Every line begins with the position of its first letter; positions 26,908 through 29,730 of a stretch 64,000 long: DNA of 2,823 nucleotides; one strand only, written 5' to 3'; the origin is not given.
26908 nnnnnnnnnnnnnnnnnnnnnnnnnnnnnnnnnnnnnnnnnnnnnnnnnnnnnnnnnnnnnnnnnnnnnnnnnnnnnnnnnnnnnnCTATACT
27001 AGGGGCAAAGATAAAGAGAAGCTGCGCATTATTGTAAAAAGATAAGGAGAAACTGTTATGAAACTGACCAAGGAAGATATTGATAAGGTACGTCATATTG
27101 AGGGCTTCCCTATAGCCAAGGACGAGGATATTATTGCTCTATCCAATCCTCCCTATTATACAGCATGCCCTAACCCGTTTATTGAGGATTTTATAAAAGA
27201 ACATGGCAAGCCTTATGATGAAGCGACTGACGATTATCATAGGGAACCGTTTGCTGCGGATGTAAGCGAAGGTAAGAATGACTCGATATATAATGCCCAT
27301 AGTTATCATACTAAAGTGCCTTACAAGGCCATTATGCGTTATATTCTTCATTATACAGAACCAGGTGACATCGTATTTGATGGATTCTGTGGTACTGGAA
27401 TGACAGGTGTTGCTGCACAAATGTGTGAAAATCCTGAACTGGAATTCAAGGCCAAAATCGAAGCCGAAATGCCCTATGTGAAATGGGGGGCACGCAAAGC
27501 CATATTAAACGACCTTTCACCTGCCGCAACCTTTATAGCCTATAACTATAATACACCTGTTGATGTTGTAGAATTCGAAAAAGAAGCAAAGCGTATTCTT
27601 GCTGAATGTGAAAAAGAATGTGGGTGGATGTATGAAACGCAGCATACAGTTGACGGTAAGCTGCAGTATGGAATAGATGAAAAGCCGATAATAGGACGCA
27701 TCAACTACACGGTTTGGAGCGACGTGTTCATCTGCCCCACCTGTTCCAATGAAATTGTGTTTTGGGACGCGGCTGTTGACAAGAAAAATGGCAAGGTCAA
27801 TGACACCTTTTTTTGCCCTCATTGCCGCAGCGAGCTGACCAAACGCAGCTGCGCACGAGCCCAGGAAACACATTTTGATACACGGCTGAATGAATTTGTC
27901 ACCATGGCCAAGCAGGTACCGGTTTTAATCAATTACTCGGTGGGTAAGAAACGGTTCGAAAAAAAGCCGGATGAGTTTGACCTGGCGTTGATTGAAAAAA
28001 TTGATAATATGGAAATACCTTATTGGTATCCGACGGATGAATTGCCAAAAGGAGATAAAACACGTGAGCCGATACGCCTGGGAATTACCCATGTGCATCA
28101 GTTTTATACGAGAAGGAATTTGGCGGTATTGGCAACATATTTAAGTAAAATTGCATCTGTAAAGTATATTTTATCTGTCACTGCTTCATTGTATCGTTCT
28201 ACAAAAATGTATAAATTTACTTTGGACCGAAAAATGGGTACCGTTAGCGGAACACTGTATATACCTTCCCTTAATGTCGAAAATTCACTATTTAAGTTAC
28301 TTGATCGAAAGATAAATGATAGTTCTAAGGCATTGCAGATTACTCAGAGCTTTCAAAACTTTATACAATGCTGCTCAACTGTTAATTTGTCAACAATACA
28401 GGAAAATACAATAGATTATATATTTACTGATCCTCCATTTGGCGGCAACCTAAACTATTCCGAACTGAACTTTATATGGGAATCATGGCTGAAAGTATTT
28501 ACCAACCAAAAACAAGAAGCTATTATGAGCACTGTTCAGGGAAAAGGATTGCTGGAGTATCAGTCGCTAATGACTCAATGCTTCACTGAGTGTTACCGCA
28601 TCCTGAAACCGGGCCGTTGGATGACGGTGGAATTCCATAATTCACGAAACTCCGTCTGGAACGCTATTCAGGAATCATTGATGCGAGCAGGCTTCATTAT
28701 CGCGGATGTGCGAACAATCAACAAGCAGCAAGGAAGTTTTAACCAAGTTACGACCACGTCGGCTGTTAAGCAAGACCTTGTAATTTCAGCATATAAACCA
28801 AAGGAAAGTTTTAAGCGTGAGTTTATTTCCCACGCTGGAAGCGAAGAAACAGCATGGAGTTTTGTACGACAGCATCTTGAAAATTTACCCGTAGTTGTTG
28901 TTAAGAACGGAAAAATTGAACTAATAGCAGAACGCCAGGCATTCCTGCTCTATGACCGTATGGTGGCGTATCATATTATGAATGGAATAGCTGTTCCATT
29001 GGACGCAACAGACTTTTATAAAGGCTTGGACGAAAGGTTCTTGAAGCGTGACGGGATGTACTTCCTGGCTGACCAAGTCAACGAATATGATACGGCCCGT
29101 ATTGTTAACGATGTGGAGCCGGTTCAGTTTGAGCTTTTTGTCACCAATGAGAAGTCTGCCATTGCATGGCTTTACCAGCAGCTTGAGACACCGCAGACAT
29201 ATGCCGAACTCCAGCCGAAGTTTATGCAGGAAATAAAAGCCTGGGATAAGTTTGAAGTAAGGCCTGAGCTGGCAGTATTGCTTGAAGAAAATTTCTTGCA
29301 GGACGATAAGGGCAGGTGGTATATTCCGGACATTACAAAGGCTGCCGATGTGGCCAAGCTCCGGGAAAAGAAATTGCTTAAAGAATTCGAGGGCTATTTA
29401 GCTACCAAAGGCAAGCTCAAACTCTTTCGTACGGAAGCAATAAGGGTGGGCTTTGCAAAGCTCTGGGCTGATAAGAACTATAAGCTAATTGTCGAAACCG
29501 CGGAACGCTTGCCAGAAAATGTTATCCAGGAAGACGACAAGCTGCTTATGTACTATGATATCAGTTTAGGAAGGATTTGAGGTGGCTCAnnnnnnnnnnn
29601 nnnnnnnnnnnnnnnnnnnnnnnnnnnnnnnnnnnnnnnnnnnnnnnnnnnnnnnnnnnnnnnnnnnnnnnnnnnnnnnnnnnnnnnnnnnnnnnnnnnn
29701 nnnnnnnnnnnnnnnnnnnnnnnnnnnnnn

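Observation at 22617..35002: Complete type 3 BREX defence locus with an upstream XRE regulator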

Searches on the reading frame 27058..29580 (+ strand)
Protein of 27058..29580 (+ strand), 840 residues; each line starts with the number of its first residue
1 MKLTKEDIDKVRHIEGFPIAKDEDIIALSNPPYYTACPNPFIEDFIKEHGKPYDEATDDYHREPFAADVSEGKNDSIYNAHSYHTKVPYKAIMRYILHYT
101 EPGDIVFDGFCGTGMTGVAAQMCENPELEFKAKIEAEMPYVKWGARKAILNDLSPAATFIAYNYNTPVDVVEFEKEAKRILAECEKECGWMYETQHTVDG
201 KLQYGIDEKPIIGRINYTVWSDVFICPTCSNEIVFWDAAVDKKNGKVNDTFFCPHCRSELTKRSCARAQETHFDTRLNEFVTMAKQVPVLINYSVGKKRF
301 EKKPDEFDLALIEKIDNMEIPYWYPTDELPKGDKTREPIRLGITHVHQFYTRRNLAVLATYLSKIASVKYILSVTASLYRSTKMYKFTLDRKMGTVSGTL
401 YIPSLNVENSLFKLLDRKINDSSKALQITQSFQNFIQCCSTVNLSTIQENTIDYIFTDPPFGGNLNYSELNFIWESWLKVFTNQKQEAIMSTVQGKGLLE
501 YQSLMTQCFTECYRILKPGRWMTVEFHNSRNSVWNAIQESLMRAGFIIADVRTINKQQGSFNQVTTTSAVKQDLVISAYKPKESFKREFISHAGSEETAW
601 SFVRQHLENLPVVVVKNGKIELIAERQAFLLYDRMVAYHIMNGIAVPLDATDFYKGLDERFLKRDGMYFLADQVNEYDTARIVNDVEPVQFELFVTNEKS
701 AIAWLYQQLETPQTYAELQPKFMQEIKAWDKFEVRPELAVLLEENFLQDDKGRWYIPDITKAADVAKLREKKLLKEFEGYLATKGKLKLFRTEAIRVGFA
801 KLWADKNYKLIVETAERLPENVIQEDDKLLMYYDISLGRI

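Call 3: search_protein_families(library=padloc, proteins=[window:27058-29580:+], max_evalue=0.01)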
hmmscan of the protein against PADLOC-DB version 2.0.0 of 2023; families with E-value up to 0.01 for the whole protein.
window:27058-29580:+ (840 aa): 35 families (the best 25 are shown)
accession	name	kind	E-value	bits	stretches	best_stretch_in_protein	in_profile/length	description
PDLC02541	PglX|PglXI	-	0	1296.9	2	2-751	39-794/919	PglXI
PDLC03346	MTase_II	-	3.1e-295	980.1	3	212-750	358-923/1068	Type II methyltransferase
PDLC03312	MTase_II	-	4.1e-85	284.5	3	373-568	1047-1250/1344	Type II methyltransferase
PDLC03319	MTase_II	-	8.3e-17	59.2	1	292-584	118-424/503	Type II methyltransferase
PDLC03371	MTase_II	-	1.2e-12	46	2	80-123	188-231/260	Type II methyltransferase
PDLC03325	MTase_II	-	1.3e-12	45.2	1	418-532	259-368/426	Type II methyltransferase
PDLC02189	DUF1156_MTase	-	3.1e-11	40.2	1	323-479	418-574/944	-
PDLC03353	MTase_II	-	3.9e-11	41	2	441-558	17-119/260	Type II methyltransferase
PDLC03380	MTase_II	-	6.4e-11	40.1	1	429-525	241-338/393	Type II methyltransferase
PDLC03299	MTase_II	-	2.1e-10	38.6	1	82-147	195-256/296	Type II methyltransferase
PDLC03367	MTase_II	-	2.4e-10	37.4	1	215-547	117-443/633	Type II methyltransferase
PDLC03216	MTase_II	-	3.5e-10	37.4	2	83-124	194-235/364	Type II methyltransferase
PDLC03738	oMTase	-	3.6e-08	30.5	1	84-125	205-246/376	orphan methyltransferase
PDLC03339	MTase_II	-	2.6e-07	27.7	1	82-128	209-255/399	Type II methyltransferase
PDLC03228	MTase_II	-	4.4e-07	28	1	83-122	144-183/227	Type II methyltransferase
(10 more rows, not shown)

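Call 4: search_protein_families(library=pfam, proteins=[window:27058-29580:+], max_evalue=0.01)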
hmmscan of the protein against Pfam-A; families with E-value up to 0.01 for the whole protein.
window:27058-29580:+ (840 aa): 4 families
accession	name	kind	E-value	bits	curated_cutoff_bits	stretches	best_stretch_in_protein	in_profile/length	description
PF01555.25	N6_N4_Mtase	-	5.2e-20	72.8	26.7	2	75-122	159-201/221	DNA methylase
PF08274.17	Zn_Ribbon_YjdM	-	0.0005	20.5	30.8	0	222-233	18-29/30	PhnA Zinc-Ribbon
PF25164.1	CoiA_N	-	0.0012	18.7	26.3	0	246-266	13-33/50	Competence protein CoiA, N-terminal domain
PF18256.6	HscB_4_cys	-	0.0053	17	26.2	0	248-257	15-24/27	Co-chaperone HscB tetracysteine metal binding motif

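Call 12: find_related_loci(query=window:27058-29580:+, collection=genome_contigs, flank=10000)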
Query window:27058-29580:+ (840 aa) in genome_contigs; peptide patterns used: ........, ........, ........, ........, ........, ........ (x = any residue, [..] = any of these).
317 stretches matched a pattern; 309 encode a relative of the query (tblastn E <= 1e-3); the best 80 are kept; 80 distinct loci.
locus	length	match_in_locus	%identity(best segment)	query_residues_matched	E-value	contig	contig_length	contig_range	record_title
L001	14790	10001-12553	84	1-840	0e+0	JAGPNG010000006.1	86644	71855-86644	MAG: Candidatus Fermentithermobacillaceae bacterium isolate Gw_SlDig_bin_38 Gw_SlDig_273_length_86644_cov_162.264445, wh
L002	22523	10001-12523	83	1-840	0e+0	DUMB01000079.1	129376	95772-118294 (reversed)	MAG TPA_asm: Clostridiaceae bacterium isolate AS04akNAM_34 51846_AS04, whole genome shotgun sequence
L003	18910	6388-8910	82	2-840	0e+0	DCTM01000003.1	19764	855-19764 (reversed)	MAG TPA_asm: Firmicutes bacterium UBA1440 UBA1440_contig_69665, whole genome shotgun sequence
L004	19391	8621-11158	74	2-840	0e+0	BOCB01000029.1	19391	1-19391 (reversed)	Synergistales bacterium PG1894_167 DNA, sequence029, whole genome shotgun sequence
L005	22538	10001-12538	73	1-840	0e+0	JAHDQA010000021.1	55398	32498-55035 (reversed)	MAG: Tissierellaceae bacterium isolate SM1-B8.1 k141_19824, whole genome shotgun sequence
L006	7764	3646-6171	69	2-840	0e+0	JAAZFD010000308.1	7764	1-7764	MAG: Clostridiales bacterium isolate AS10tlH2TH_161 365555_AS10, whole genome shotgun sequence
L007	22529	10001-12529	67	1-840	0e+0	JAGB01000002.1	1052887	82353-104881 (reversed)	Caldicoprobacter oshimai DSM 21659 K363DRAFT_scaffold00002.2_C, whole genome shotgun sequence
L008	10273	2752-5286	68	1-840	0e+0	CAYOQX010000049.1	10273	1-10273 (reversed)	MAG TPA_asm: uncultured Alkaliphilus sp. isolate SRP192927_co8_125 genome assembly, contig: NODE_6331_length_10273_cov_7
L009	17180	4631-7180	67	1-840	0e+0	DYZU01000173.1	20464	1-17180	MAG TPA_asm: Thermincola sp. isolate AfrMine_TT107_49_105 k141_51483, whole genome shotgun sequence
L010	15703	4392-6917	68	1-840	0e+0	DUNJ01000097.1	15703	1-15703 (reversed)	MAG TPA_asm: Tepidimicrobium sp. isolate AS05jafATM_55 39665_AS05, whole genome shotgun sequence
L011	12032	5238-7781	67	1-840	0e+0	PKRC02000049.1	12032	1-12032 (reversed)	MAG: Clostridia bacterium isolate ZC4RG12 NODE_4985_length_12032_cov_37.984888, whole genome shotgun sequence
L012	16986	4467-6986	68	1-840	0e+0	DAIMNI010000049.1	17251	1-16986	MAG TPA_asm: Tissierellia bacterium isolate CTOTU40211 NODE_2250_length_17251_cov_3.745871, whole genome shotgun sequenc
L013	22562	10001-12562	65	1-840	0e+0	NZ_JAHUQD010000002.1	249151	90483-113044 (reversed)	Caldicoprobacter algeriensis strain TH7C1 NODE_2_length_249151_cov_32.802469, whole genome shotgun sequence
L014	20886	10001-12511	66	2-840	0e+0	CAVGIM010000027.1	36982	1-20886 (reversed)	Candidatus Methanomethylophilaceae archaeon isolate H07675-L1_cleanbin_000021 genome assembly, contig: Spades_H07675-L1_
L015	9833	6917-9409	65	2-840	0e+0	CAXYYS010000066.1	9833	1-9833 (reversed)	MAG: uncultured Acidaminococcales bacterium isolate ERR13599000_concoct_40 genome assembly, contig: ERZ24875813.1769, wh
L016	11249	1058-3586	77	2-840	0e+0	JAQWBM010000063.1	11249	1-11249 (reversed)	MAG: Eubacteriales bacterium isolate STF2_22 NODE_17100_length_11249_cov_4.962057_Sandtown_F2, whole genome shotgun sequ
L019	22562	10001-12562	64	2-840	0e+0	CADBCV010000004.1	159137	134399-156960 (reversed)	MAG: Ruminococcaceae bacterium isolate RUG13855 genome assembly, contig: RUG13855_asm_4, whole genome shotgun sequence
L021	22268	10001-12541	64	2-840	0e+0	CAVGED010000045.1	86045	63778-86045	Paludibacteraceae bacterium isolate G02615-L1_cleanbin_000004 genome assembly, contig: Spades_G02615-L1_contig_91, whole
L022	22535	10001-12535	65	2-840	0e+0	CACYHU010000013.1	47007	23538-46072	MAG: uncultured Chloroflexi bacterium isolate RUG11948 genome assembly, contig: RUG11948_asm_13, whole genome shotgun se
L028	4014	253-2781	63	2-840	0e+0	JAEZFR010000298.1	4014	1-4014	MAG: Bacillota bacterium isolate OH_CBrB_58 k127_2223934, whole genome shotgun sequence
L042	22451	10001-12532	60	2-840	0e+0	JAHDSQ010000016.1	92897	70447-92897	MAG: Clostridia bacterium isolate SV3-B7.1 k141_94121, whole genome shotgun sequence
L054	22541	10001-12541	58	1-840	0e+0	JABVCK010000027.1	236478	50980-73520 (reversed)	MAG: Bacillota bacterium isolate Ch29 Scaffold92, whole genome shotgun sequence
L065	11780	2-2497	58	14-840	0e+0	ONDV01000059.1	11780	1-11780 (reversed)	uncultured Lachnospiraceae bacterium isolate RUG211 genome assembly, contig: scaffold_7160, whole genome shotgun sequenc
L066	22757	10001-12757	54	16-840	0e+0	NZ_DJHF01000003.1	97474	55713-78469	MAG: Acetomicrobium sp. UBA5826 UBA5826_contig_1412, whole genome shotgun sequence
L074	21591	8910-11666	54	12-839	0e+0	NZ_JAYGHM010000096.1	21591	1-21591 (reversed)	Rivularia sp. UHCC 0363 00279__length=21591, whole genome shotgun sequence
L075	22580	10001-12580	55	3-839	0e+0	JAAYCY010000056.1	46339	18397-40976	MAG: Methanomicrobiales archaeon isolate AS06rmzACSIP_503 438398_AS06, whole genome shotgun sequence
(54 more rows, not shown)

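Call 45: search_protein_families(library=pfam, proteins=[L001:12572-13540:+, L001:13550-14092:+, L004:11221-12285:+, L004:12287-12970:+, L014:13941-15590:+, L014:15577-16695:+, L016:3576-5855:+, L019:13509-14768:+, L021:12550-13701:+, L021:13702-14850:+], max_evalue=0.001)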
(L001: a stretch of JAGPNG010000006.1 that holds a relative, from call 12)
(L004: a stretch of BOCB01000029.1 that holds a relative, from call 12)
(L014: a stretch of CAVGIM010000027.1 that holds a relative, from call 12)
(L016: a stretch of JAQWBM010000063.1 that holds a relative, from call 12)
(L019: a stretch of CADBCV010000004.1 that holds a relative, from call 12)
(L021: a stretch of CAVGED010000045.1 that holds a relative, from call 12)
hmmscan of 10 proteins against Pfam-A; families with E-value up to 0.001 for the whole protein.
L001:12572-13540:+ (322 aa): 1 family
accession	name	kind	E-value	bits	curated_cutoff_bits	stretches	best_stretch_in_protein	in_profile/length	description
PF01909.29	NTP_transf_2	-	0.0002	22.1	21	1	60-101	8-46/93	Nucleotidyltransferase domain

L001:13550-14092:+ (180 aa): 1 family
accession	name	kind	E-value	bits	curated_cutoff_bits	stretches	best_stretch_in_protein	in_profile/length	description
PF18153.7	Cap15_CD_rec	-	2.2e-15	57.5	31.2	1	72-179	9-121/122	Cap15, cyclic dinucleotide receptor domain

L004:11221-12285:+ (354 aa): 5 families
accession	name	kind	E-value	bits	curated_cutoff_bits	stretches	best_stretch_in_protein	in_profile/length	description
PF13175.12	AAA_15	-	1.3e-23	84.7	32.1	2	1-114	1-91/374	AAA ATPase domain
PF13304.12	AAA_21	-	3e-18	67.4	27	2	243-304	238-300/304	AAA domain, putative AbiEii toxin, Type IV TA system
PF02463.25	SMC_N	-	5.3e-10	39.5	40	1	1-310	1-205/220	RecF/RecN/SMC N terminal domain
PF13476.12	AAA_23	-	3.9e-09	37.9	27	1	4-52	1-49/201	AAA domain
PF13555.12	AAA_29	-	7.3e-05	22.9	27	1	4-42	3-42/61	P-loop containing region of AAA domain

L004:12287-12970:+ (227 aa): 1 family
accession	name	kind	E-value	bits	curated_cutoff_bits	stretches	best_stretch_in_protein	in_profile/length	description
PF11536.14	DUF3226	-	3.1e-15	57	27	1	15-222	2-206/208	Protein of unknown function (DUF3226)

L014:13941-15590:+ (549 aa): 6 families
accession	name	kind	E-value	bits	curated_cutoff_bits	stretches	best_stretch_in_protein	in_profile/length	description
PF13175.12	AAA_15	-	3.7e-22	79.9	32.1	2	12-71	3-55/374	AAA ATPase domain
PF20469.4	OLD-like_TOPRIM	-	5.7e-13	49.6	23.2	1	379-443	2-67/67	Overcoming lysogenization defect protein-like, TOPRIM domain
PF13304.12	AAA_21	-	1.3e-12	48.9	27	1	34-335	1-302/304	AAA domain, putative AbiEii toxin, Type IV TA system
PF13476.12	AAA_23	-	1.6e-08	35.9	27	1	14-79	1-64/201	AAA domain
PF02463.25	SMC_N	-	2.6e-06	27.5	40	1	12-54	2-46/220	RecF/RecN/SMC N terminal domain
PF11398.14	DUF2813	-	0.00026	20.9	21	0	22-68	13-58/372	Protein of unknown function (DUF2813)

L014:15577-16695:+ (372 aa): 4 families
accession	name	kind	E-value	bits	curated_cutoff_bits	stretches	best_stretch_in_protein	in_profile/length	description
PF00580.27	UvrD-helicase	-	2.9e-15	57.1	23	2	98-186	163-253/271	UvrD/REP helicase N-terminal domain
PF13245.12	AAA_19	-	3.2e-09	37.5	25.1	1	6-184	17-129/134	AAA domain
PF01443.25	Viral_helicase1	-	7e-07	29.7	21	1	145-338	59-223/228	Viral superfamily 1 RNA helicase core domain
PF13604.12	AAA_30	-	8.7e-05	22.8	27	0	131-184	81-128/191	AAA domain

L016:3576-5855:+ (759 aa): 1 family
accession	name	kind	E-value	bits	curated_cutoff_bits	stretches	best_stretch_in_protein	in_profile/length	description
PF13166.12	AAA_13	-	3e-35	122.5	36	1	42-720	21-692/713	AAA domain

L019:13509-14768:+ (419 aa): 4 families
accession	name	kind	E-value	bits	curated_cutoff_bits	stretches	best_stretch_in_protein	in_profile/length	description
PF00069.31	Pkinase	-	1.9e-36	126.3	31.7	1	15-220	1-200/263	Protein kinase domain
PF07714.23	PK_Tyr_Ser-Thr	-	1.5e-21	77.3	23.1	1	20-215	6-201/258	Protein tyrosine and serine/threonine kinase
PF01636.29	APH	-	7.1e-05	23.1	23.2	0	119-159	156-197/239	Phosphotransferase enzyme family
PF03109.22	ABC1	-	0.00029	20.5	22.9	0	128-165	183-220/244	ABC1 atypical kinase-like domain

L021:12550-13701:+ (383 aa): 2 families
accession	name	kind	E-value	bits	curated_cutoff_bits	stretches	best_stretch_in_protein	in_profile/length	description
PF18145.6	SAVED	-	2.1e-51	174.8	26.2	1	192-381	2-190/190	SMODS-associated and fused to various effectors sensor domain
PF13391.12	HNH_2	-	1.8e-05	24.9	21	1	33-95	1-59/66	HNH endonuclease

L021:13702-14850:+ (382 aa): 2 families
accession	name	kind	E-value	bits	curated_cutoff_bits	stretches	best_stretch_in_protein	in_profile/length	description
PF21654.3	DncV-like_NTFase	-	1.9e-11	45.2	24.9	1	52-131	4-87/90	Cyclic GMP-AMP synthase DncV-like, nucleotidyltransferase domain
PF18144.7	SMODS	-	2.3e-10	41.3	26.5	1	9-167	4-160/164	Second Messenger Oligonucleotide or Dinucleotide Synthetase domain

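Call 46: search_protein_families(library=pfam, proteins=[L003:8916-9473:+, L022:12554-13738:+, L022:13809-15221:+, L042:12824-13309:+, L054:12567-13226:+, L065:2522-4030:+, L066:12769-16398:+, L074:12183-14111:+, L075:12589-15405:+, L028:2791-3456:+], max_evalue=0.001)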
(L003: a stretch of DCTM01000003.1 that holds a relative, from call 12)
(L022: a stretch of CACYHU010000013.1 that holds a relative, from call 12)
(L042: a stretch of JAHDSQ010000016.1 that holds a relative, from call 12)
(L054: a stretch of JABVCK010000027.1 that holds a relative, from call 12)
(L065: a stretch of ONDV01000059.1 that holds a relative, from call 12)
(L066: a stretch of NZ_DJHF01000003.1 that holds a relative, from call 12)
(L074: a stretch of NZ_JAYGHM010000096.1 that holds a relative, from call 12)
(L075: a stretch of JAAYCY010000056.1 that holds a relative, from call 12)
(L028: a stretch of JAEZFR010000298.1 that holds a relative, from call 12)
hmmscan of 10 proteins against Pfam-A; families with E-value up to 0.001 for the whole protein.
L003:8916-9473:+ (185 aa): 1 family
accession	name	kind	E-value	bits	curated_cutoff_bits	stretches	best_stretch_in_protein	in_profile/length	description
PF03706.18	LPG_synthase_TM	-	0.00012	22.1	33.4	1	46-180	116-234/302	Lysylphosphatidylglycerol synthase TM region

L022:12554-13738:+ (394 aa): 1 family
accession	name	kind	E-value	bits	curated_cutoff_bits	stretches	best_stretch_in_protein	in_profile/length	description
PF08808.17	RES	-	3.3e-06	27.7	23.2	1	141-303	12-140/157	RES domain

L022:13809-15221:+ (470 aa): 0 families

L042:12824-13309:+ (161 aa): 0 families

L054:12567-13226:+ (219 aa): 1 family
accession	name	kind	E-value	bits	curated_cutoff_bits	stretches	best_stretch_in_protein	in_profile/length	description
PF04326.19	SLFN_AlbA_2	-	5.6e-17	62.8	25.3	1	19-139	1-114/118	Schlafen, AlbA_2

L065:2522-4030:+ (502 aa): 4 families
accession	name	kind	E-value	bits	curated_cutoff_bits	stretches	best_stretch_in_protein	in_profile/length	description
PF13749.12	HATPase_c_4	-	4.5e-22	78.3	26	1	312-397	1-89/89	Putative ATP-dependent DNA helicase recG C-terminal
PF04326.19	SLFN_AlbA_2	-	6.1e-17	62.7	25.3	1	21-139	1-117/118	Schlafen, AlbA_2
PF13412.12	HTH_24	-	1.2e-06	28.4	21.9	1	438-484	1-47/48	Winged helix-turn-helix DNA-binding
PF25212.1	HVO_A0114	-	8.6e-05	22.7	27.6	1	431-490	13-72/84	HVO_A0114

L066:12769-16398:+ (1209 aa): 8 families
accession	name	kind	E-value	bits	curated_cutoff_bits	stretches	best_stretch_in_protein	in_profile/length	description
PF13245.12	AAA_19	-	2e-25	89.9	25.1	1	583-731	1-134/134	AAA domain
PF13604.12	AAA_30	-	9.9e-25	87.8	27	1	581-740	4-142/191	AAA domain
PF13538.12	UvrD_C_2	-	1.8e-14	53.8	27.4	1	1004-1051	1-51/52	UvrD-like helicase C-terminal domain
PF01443.25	Viral_helicase1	-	2.2e-12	47.7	21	2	1007-1052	179-227/228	Viral superfamily 1 RNA helicase core domain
PF00580.27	UvrD-helicase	-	4e-08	33.7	23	1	583-662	5-85/271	UvrD/REP helicase N-terminal domain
PF13086.12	AAA_11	-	1.8e-07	31.6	27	0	582-646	5-74/257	AAA domain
PF13191.12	AAA_16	-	0.00026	22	32.6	1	592-622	24-53/167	AAA ATPase domain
PF13401.12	AAA_22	-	0.00047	20.9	27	0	593-644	5-55/130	AAA domain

L074:12183-14111:+ (642 aa): 1 family
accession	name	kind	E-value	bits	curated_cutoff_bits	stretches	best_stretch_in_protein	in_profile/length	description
PF13749.12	HATPase_c_4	-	2.1e-07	31.3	26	1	470-551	5-87/89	Putative ATP-dependent DNA helicase recG C-terminal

L075:12589-15405:+ (938 aa): 2 families
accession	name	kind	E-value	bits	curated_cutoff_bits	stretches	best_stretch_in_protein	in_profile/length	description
PF02463.25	SMC_N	-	1.5e-05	25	40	1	335-397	16-81/220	RecF/RecN/SMC N terminal domain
PF13304.12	AAA_21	-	3.3e-05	24.5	27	0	808-875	232-302/304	AAA domain, putative AbiEii toxin, Type IV TA system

L028:2791-3456:+ (221 aa): 2 families
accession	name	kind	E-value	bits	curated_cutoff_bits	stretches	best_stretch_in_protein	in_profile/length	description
PF03749.19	SfsA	-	5.2e-13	49.4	22.8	1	82-194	3-122/138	Sugar fermentation stimulation protein RE domain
PF17746.7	SfsA_N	-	9.8e-09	35.6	25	1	15-76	5-62/63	SfsA N-terminal OB domain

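Call 58: search_protein_families(library=ncbifam, proteins=[window:27058-29580:+], max_evalue=0.001)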
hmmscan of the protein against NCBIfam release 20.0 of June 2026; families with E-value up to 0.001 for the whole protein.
window:27058-29580:+ (840 aa): 4 families
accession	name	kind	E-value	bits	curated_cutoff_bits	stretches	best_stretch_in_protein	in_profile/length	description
NF042963.1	DUF1156_antiphage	equivalog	7.8e-11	40.8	1000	1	322-548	438-675/960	anti-phage-associated DUF1156 domain-containing protein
NF008572.0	PRK11524.1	equivalog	5.1e-08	32.4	292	0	84-147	196-255/294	adenine-specific DNA-methyltransferase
NF050803.1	DnaMtaseCcrMCaul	equivalog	5.1e-07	28.9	830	1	82-125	185-228/350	adenine-specific DNA-methyltransferase CcrM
NF010253.0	PRK13699.1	subfamily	1.1e-05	25.3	244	0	83-123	144-184/226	DNA methyltransferase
